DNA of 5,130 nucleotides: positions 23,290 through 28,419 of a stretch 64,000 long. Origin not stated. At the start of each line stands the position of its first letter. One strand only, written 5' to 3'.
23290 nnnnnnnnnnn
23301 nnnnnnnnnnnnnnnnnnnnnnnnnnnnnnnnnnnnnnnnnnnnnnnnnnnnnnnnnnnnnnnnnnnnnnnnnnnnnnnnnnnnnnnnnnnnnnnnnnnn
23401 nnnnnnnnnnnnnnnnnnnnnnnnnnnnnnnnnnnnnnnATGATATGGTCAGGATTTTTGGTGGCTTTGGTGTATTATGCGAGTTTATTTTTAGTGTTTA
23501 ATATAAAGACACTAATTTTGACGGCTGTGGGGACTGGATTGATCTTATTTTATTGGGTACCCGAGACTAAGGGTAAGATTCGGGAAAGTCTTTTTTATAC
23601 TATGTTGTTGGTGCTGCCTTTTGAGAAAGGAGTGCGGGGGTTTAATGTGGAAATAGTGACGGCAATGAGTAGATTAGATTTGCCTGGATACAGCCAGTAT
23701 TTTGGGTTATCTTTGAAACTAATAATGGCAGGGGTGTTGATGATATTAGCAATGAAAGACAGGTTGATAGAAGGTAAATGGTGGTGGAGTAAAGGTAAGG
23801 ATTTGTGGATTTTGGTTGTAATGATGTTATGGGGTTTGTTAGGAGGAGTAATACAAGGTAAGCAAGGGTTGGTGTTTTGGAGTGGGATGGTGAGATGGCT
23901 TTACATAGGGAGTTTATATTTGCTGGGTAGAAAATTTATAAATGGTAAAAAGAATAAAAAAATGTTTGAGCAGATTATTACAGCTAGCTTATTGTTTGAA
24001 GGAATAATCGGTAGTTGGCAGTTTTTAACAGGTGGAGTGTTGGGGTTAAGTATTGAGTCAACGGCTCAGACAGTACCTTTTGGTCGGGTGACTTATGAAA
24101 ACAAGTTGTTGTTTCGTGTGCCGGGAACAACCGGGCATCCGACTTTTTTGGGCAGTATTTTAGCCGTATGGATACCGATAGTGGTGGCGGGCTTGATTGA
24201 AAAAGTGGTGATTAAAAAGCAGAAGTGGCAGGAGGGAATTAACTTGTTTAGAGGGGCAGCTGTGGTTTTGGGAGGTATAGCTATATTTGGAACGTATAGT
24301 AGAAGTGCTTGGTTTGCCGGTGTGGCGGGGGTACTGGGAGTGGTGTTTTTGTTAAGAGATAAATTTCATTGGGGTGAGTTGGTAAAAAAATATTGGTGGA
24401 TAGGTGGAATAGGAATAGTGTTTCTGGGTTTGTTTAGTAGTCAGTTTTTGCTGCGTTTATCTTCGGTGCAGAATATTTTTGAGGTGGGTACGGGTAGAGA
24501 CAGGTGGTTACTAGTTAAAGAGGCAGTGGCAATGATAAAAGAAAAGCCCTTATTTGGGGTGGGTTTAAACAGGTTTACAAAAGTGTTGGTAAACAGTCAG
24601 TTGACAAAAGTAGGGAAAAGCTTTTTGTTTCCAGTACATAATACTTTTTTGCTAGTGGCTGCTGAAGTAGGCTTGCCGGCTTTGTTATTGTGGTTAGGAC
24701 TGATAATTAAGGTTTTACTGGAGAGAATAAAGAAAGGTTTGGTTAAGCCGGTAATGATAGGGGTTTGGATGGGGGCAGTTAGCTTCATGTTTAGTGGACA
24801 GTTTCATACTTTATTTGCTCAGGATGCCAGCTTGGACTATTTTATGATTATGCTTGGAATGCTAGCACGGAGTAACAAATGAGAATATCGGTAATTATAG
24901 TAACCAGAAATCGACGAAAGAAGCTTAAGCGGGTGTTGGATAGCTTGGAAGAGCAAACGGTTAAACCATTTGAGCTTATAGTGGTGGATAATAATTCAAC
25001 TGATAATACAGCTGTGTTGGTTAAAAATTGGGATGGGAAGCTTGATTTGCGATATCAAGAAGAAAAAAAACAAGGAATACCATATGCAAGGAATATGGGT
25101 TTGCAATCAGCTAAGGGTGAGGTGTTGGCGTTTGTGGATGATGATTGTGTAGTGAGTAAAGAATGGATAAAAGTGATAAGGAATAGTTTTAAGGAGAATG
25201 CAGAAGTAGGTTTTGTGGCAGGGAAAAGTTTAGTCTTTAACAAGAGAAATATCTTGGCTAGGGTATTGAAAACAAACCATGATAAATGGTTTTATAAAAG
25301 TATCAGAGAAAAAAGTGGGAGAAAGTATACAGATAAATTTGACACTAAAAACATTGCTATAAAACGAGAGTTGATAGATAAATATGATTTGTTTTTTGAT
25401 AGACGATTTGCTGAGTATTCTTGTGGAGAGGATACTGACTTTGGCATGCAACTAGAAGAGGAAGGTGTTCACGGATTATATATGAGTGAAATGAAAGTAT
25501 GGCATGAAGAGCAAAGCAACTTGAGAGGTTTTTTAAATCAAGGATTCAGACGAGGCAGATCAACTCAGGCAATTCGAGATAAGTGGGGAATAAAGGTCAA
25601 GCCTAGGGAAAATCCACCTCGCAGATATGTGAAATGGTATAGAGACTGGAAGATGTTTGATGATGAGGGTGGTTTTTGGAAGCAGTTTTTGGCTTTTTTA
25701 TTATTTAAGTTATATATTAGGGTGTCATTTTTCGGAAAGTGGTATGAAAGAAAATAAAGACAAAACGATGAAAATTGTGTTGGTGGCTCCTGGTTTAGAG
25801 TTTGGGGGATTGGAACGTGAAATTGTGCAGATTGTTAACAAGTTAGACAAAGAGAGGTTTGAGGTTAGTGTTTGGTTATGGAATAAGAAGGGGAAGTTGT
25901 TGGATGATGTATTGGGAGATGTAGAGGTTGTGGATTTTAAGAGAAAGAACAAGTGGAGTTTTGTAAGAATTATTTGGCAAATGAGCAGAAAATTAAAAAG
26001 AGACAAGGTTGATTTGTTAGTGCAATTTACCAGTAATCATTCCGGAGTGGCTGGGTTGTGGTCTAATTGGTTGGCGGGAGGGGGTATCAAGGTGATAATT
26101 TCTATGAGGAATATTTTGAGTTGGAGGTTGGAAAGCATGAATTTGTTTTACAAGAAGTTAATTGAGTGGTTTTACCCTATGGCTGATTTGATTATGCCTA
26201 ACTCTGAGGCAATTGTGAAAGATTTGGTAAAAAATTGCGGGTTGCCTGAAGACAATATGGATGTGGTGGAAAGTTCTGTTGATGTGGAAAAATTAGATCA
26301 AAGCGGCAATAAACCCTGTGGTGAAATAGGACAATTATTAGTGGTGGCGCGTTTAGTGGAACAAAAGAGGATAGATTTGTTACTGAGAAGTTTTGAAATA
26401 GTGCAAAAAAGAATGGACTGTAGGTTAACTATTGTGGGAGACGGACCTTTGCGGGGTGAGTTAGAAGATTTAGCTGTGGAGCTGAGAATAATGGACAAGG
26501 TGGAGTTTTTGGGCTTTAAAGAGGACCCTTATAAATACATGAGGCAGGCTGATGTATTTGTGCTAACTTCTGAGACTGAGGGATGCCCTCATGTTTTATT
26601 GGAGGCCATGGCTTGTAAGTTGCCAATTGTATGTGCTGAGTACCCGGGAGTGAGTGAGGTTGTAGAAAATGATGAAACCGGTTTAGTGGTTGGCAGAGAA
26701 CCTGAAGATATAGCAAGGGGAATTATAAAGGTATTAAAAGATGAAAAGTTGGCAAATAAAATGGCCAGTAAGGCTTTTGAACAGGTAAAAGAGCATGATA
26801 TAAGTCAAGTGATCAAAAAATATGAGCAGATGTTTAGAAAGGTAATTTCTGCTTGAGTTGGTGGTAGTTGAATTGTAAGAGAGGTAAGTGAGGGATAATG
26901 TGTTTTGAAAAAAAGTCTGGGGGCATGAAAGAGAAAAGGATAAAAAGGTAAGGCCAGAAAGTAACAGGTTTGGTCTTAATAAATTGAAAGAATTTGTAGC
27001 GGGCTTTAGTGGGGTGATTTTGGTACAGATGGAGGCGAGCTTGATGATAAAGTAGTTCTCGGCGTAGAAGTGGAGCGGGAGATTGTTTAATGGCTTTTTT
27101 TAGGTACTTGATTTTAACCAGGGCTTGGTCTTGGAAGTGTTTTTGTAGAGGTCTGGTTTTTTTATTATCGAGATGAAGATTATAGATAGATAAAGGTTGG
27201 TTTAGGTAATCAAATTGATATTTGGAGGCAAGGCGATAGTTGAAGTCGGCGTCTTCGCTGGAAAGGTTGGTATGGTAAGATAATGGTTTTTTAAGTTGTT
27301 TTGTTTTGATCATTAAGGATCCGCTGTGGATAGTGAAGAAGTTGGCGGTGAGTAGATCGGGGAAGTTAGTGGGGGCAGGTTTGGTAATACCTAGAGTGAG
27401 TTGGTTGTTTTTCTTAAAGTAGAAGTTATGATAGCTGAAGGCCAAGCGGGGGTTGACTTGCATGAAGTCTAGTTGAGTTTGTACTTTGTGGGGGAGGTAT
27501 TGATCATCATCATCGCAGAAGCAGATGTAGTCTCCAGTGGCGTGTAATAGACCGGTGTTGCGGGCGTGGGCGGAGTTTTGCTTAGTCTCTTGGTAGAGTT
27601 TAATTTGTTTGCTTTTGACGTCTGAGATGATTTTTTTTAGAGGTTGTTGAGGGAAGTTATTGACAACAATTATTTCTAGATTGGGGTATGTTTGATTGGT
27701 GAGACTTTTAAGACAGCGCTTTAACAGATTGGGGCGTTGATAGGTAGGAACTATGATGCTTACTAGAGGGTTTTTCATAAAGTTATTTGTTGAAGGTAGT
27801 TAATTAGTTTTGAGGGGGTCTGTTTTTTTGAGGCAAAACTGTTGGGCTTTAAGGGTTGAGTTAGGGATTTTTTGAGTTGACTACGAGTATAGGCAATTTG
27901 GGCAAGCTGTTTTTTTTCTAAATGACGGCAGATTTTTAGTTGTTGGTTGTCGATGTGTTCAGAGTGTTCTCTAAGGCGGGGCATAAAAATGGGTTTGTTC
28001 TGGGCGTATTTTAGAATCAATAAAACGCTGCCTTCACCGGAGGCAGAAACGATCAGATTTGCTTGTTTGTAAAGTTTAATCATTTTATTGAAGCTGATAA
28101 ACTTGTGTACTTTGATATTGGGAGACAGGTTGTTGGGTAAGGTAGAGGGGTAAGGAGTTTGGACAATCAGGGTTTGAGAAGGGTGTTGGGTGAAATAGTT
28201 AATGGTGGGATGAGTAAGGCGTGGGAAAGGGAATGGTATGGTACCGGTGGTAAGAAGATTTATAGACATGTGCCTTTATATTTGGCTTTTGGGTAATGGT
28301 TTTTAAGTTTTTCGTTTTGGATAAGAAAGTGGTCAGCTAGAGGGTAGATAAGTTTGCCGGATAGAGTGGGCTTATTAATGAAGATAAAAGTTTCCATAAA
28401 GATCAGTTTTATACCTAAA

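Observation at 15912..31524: Large glycan-assembly locus adjacent to the sortase/adhesin operon: candidate surface-protein O-glycosylation system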

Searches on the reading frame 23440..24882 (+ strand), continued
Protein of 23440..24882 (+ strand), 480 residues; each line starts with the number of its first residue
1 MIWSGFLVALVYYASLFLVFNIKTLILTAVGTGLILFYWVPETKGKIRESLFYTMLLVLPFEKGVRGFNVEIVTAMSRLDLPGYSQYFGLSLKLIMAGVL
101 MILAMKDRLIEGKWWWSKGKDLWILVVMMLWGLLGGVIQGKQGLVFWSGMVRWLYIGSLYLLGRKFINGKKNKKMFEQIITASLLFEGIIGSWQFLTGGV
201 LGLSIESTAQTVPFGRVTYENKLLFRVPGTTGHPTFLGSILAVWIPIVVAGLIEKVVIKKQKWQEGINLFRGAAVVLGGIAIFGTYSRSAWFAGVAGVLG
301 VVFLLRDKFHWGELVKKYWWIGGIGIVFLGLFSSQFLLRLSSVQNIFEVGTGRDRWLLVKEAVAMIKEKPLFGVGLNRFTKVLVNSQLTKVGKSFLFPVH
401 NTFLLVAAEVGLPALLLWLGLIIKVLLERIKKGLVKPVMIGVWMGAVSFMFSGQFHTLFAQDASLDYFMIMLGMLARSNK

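Call 66: search_protein_families(library=pfam, proteins=[window:23440-24882:+], max_evalue=10)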
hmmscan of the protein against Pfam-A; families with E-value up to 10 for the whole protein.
window:23440-24882:+ (480 aa): 1 family
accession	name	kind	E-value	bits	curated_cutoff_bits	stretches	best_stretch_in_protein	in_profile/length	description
PF04932.20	Wzy_C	-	3e-17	63.2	31.7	1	273-419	1-149/149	O-Antigen ligase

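Call 75: list_cluster_members(proteins=[P0001, P0003, P0035])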
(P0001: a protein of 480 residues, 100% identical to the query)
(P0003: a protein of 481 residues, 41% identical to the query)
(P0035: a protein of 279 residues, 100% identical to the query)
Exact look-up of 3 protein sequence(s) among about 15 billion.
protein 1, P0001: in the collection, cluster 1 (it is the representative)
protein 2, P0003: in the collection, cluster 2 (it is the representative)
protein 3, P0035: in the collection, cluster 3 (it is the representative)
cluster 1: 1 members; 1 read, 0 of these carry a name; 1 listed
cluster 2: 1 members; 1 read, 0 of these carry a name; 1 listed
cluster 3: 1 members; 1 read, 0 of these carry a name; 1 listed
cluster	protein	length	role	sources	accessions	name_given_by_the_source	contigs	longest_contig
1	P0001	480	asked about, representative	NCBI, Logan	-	-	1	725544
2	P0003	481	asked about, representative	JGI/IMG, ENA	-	-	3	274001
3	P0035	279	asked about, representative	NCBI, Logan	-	-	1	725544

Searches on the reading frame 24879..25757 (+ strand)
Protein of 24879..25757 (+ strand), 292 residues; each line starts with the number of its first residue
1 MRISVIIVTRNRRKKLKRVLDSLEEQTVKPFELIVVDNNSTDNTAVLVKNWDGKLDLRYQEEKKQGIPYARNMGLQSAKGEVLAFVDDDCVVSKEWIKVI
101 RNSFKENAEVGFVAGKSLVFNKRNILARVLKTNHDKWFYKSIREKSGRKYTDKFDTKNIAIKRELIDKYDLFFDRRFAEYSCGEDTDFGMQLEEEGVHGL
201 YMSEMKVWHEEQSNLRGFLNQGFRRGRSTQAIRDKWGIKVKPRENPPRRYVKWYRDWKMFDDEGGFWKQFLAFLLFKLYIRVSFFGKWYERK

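Call 6: search_protein_families(library=pfam, proteins=[window:24879-25757:+], max_evalue=0.01)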
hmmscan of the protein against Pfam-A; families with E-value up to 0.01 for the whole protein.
window:24879-25757:+ (292 aa): 4 families
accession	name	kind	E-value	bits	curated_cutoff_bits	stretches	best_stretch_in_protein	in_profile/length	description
PF00535.33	Glycos_transf_2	-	9e-29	101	23.3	1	4-165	1-163/168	Glycosyl transferase family 2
PF13641.12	Glyco_tranf_2_3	-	2.1e-17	64.4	27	1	2-226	2-228/230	Glycosyltransferase like family 2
PF13632.12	Glyco_trans_2_3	-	1.8e-11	44.7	27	1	84-274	3-167/198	Glycosyl transferase family group 2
PF10111.15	Glyco_tranf_2_2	-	1.3e-09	38.4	27.3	1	4-98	1-100/276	Glycosyltransferase like family 2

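Call 15: search_protein_families(library=ncbifam, proteins=[window:24879-25757:+], max_evalue=0.01)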
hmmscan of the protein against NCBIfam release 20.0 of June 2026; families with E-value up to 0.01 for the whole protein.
window:24879-25757:+ (292 aa): 24 families
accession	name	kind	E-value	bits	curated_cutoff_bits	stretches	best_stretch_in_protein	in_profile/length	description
NF041875.1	EPS_EpsD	equivalog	5.8e-28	98.2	370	1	3-232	1-230/325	exopolysaccharide biosynthesis glycosyltransferase EpsD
NF038302.1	EPS_HpsE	equivalog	1.6e-27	96.3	300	1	2-115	2-122/307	hormogonium polysaccharide biosynthesis glycosyltransferase HpsE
TIGR03965.1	mycofact_glyco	equivalog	1.9e-25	89.7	280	1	3-229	76-300/467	mycofactocin biosynthesis glycosyltransferase MftF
NF038299.1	EPS_HpsN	equivalog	5.8e-24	84.6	425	1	2-209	2-220/317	hormogonium polysaccharide biosynthesis glycosyltransferase HpsN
NF007482.0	PRK10073.1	equivalog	5.7e-19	68.3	423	1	2-111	7-118/334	glycosyltransferase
NF041394.1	GtaseAglG_Halo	equivalog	1.2e-16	60.8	440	1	1-232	1-241/304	glucosyl-dolichyl phosphate glucuronosyltransferase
TIGR03937.1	PgaC_IcaA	equivalog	4e-15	55.7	422.3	1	2-129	46-175/407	poly-beta-1,6-N-acetyl-D-glucosamine synthase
TIGR04283.1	glyco_like_mftF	equivalog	1.2e-14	54.5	182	1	3-132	1-123/221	TIGR04283 family arsenosugar biosynthesis glycosyltransferase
NF050050.1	ProtGlycPglI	equivalog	2.6e-14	53.3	500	1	2-106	3-110/306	GalNAc(5)-diNAcBac-PP-undecaprenol beta-1,3-glucosyltransferase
NF047683.1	TeichurnBiosyTuaG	equivalog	1.1e-13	51.4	400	1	3-131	8-138/252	teichuronic acid biosynthesis protein TuaG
TIGR04009.1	wcaE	equivalog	3.3e-12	46.2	369.2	1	3-141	3-142/248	colanic acid biosynthesis glycosyltransferase WcaE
TIGR03111.1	glyc2_xrt_Gpos1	hypoth_equivalog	1.8e-09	36.9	363.95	1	3-154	51-199/439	TIGR03111 family XrtG-associated glycosyltransferase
TIGR04195.1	S_glycosyl_SunS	equivalog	2.7e-08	33.1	350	1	3-95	59-146/421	SunS family peptide S-glycosyltransferase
TIGR04440.1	glyco_TIGR04440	domain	6.5e-08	32.6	70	1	3-128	2-130/215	TIGR00180 family glycosyltransferase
NF053739.1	GlytfEpsEBac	equivalog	2.8e-07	29.8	450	1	2-122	2-125/265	glycosyltransferase EpsE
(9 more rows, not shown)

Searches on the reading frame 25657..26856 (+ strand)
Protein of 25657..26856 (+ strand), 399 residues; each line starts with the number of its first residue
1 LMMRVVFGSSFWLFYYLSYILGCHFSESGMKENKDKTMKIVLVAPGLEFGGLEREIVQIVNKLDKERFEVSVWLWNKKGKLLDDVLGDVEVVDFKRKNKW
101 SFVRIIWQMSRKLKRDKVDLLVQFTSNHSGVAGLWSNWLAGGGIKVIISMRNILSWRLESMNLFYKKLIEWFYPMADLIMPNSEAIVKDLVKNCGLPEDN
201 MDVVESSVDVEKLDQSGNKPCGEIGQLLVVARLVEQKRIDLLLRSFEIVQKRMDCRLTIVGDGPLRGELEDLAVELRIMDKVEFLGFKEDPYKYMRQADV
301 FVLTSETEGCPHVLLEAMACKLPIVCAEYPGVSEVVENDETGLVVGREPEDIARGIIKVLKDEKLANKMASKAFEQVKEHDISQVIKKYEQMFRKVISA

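Call 6: search_protein_families(library=pfam, proteins=[window:25657-26856:+], max_evalue=0.01)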
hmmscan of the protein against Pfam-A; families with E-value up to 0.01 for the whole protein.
window:25657-26856:+ (399 aa): 6 families
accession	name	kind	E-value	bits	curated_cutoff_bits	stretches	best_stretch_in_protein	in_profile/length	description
PF00534.26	Glycos_transf_1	-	2.5e-42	144.8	26.4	1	226-375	17-171/172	Glycosyl transferases group 1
PF13692.12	Glyco_trans_1_4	-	5.5e-36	124.4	27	1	227-362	4-142/142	Glycosyl transferases group 1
PF13439.12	Glyco_transf_4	-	9e-15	55.5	28.5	1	49-211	1-169/170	Glycosyltransferase Family 4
PF20706.3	GT4-conflict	-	1.7e-09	37.6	26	1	207-394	180-363/385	Family 4 Glycosyltransferase in conflict systems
PF13524.12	Glyco_trans_1_2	-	5.1e-08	33.4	25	1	289-389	38-142/144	Glycosyl transferase-like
PF13579.12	Glyco_trans_4_4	-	8.9e-08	33.1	29.7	1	50-204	1-155/158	Glycosyl transferase 4-like domain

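Call 15: search_protein_families(library=ncbifam, proteins=[window:25765-26856:+], max_evalue=0.01)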
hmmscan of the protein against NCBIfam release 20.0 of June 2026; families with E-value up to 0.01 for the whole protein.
window:25765-26856:+ (363 aa): 44 families (the best 25 are shown)
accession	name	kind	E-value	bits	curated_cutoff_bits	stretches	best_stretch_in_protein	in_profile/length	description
NF050063.1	ProtGlycPglJ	equivalog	8.8e-44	150.2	500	1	108-352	110-358/363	N-acetylgalactosamine-N,N'-diacetylbacillosaminyl-diphospho-undecaprenol 4-alpha-N-acetylgalactosaminyltransferase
TIGR03088.1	stp2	hypoth_equivalog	1.5e-38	132.9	409.05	1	4-360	4-373/374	TIGR03088 family PEP-CTERM/XrtA system glycosyltransferase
TIGR03999.1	thiol_BshA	equivalog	2.7e-35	122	273.7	1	129-361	134-374/375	N-acetyl-alpha-D-glucosaminyl L-malate synthase BshA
NF050056.1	ProtGlycPglH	equivalog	1.3e-26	93.6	600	1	2-360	1-353/354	GalNAc-alpha-(1->4)-GalNAc-alpha-(1->3)-diNAcBac-PP-undecaprenol alpha-1,4-N-acetyl-D-galactosaminyltransferase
NF041876.1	EPS_EpsE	equivalog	2.5e-26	92.8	400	1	164-344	187-379/389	exopolysaccharide biosynthesis GT4 family glycosyltransferase EpsE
NF046085.1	XrtY_assoc_Gly1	equivalog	3.3e-25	88.7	400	1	51-362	63-386/387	XrtY-associated glycosyltransferase XYAG1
NF047684.1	TeichurnBiosyTuaC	equivalog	3.7e-20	72.2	550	1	191-361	222-390/391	teichuronic acid biosynthesis protein TuaC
TIGR04005.1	wcaL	equivalog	5.3e-20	71.6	537.6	1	136-351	171-396/406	colanic acid biosynthesis glycosyltransferase WcaL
NF007396.0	PRK09922.1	equivalog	8.1e-20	71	385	1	2-330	3-330/361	lipopolysaccharide 1,6-galactosyltransferase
NF047880.1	glyco_SdgA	exception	8.7e-20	70.7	800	1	186-356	313-486/488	serine-aspartate repeat adhesin O-glycosyltransferase SdgA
TIGR04157.1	glyco_rSAM_CFB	subfamily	1.3e-19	70.5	400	1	191-350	230-398/406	TIGR04157 family glycosyltransferase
NF041010.1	glycosy_Agl16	equivalog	2.1e-17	63.1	575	1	152-359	145-350/352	glycosylation protein Agl16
NF049988.1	MGlcDAGSynMgs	equivalog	1.1e-16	61.2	400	1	191-362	216-389/398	alpha-monoglucosyldiacylglycerol synthase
TIGR02149.1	glgA_Coryne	subfamily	1.1e-16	60.9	302.4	1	137-361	142-391/391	glycogen synthase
TIGR03449.1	mycothiol_MshA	equivalog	2.4e-16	59.6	462.5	1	140-361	165-404/406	D-inositol-3-phosphate glycosyltransferase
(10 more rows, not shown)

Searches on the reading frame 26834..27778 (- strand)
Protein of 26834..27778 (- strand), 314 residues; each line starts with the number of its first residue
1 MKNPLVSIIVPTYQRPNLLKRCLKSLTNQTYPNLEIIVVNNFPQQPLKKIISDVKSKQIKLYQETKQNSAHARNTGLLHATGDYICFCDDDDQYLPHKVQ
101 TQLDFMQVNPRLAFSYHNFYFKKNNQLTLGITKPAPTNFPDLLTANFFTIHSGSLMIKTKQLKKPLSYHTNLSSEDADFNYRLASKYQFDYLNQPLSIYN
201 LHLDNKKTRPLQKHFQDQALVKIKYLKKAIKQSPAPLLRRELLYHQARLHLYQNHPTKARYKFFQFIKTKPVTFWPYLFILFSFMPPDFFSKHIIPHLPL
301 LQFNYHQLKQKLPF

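Call 6: search_protein_families(library=pfam, proteins=[window:26834-27778:-], max_evalue=0.01)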
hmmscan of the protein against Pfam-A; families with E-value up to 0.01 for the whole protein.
window:26834-27778:- (314 aa): 4 families
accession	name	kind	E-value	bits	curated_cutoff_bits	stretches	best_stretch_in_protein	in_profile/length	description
PF00535.33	Glycos_transf_2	-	7.6e-30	104.5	23.3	1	7-126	1-124/168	Glycosyl transferase family 2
PF10111.15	Glyco_tranf_2_2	-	2.8e-14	53.7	27.3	1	21-207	17-223/276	Glycosyltransferase like family 2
PF13641.12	Glyco_tranf_2_3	-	8.8e-08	32.9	27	1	6-106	3-111/230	Glycosyltransferase like family 2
PF06407.16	BDV_P40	-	0.0049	16.3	26.3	1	51-155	192-296/349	Borna disease virus P40 protein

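Call 15: search_protein_families(library=ncbifam, proteins=[window:26834-27778:-], max_evalue=0.01)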
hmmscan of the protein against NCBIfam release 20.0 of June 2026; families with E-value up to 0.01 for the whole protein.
window:26834-27778:- (314 aa): 19 families
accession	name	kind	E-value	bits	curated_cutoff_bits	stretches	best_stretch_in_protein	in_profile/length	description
NF047683.1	TeichurnBiosyTuaG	equivalog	1.2e-22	80.8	400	1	2-145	4-151/252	teichuronic acid biosynthesis protein TuaG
NF050050.1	ProtGlycPglI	equivalog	9.3e-20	71.2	500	1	4-211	2-212/306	GalNAc(5)-diNAcBac-PP-undecaprenol beta-1,3-glucosyltransferase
NF007482.0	PRK10073.1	equivalog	2e-17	63.2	423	1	3-107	5-111/334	glycosyltransferase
NF041875.1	EPS_EpsD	equivalog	9.9e-17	61.3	370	1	6-107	1-105/325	exopolysaccharide biosynthesis glycosyltransferase EpsD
NF007453.0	PRK10018.1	equivalog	5.7e-16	59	382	1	2-124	4-129/280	colanic acid biosynthesis glycosyltransferase WcaA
TIGR04017.1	WcaA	equivalog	1.9e-15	57.2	495.75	1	2-124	3-128/279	colanic acid biosynthesis glycosyltransferase WcaA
NF038299.1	EPS_HpsN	equivalog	9.2e-14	51.1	425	1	4-100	1-100/317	hormogonium polysaccharide biosynthesis glycosyltransferase HpsN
NF038302.1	EPS_HpsE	equivalog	2.2e-13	49.9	300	1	7-113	4-118/307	hormogonium polysaccharide biosynthesis glycosyltransferase HpsE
NF053739.1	GlytfEpsEBac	equivalog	1.7e-12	46.9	450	1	4-221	1-223/265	glycosyltransferase EpsE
TIGR03965.1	mycofact_glyco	equivalog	2e-12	46.7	280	1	4-91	74-164/467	mycofactocin biosynthesis glycosyltransferase MftF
TIGR03111.1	glyc2_xrt_Gpos1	hypoth_equivalog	2e-11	43.4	363.95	1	2-95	47-145/439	TIGR03111 family XrtG-associated glycosyltransferase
TIGR04440.1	glyco_TIGR04440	domain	5.8e-11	42.5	70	1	6-128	2-128/215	TIGR00180 family glycosyltransferase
TIGR03937.1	PgaC_IcaA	equivalog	6e-11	41.9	422.3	1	3-112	44-156/407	poly-beta-1,6-N-acetyl-D-glucosamine synthase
TIGR04283.1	glyco_like_mftF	equivalog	2.8e-09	36.9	182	1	6-195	1-181/221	TIGR04283 family arsenosugar biosynthesis glycosyltransferase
NF041394.1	GtaseAglG_Halo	equivalog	5.6e-08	32.4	440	1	6-102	3-103/304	glucosyl-dolichyl phosphate glucuronosyltransferase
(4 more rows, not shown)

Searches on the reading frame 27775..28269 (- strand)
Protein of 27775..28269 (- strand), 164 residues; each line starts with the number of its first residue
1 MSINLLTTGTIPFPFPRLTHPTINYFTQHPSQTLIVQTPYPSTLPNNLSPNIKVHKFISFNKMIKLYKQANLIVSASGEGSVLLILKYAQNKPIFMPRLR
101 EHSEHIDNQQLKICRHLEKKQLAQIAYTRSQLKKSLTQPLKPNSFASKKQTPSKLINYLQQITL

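Call 6: search_protein_families(library=pfam, proteins=[window:27775-28269:-], max_evalue=0.01)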
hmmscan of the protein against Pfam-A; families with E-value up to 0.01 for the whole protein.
window:27775-28269:- (164 aa): 1 family
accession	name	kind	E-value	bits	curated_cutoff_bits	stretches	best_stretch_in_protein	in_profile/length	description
PF04101.22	Glyco_tran_28_C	-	1.2e-07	32.4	22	1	53-150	54-151/166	Glycosyltransferase family 28 C-terminal domain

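Call 15: search_protein_families(library=ncbifam, proteins=[window:27775-28269:-], max_evalue=0.01)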
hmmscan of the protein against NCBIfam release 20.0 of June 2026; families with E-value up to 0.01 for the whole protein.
window:27775-28269:- (164 aa): 2 families
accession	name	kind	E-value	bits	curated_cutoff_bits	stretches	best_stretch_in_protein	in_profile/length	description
NF041548.1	PssE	equivalog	6.1e-17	61.9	120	1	5-161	2-144/146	PssE/Cps14G family polysaccharide biosynthesis glycosyltransferase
NF046028.1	GluronsyltaseWelK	equivalog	9.8e-15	54.4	400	1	7-138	172-301/319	beta-1,4-glucuronosyltransferase WelK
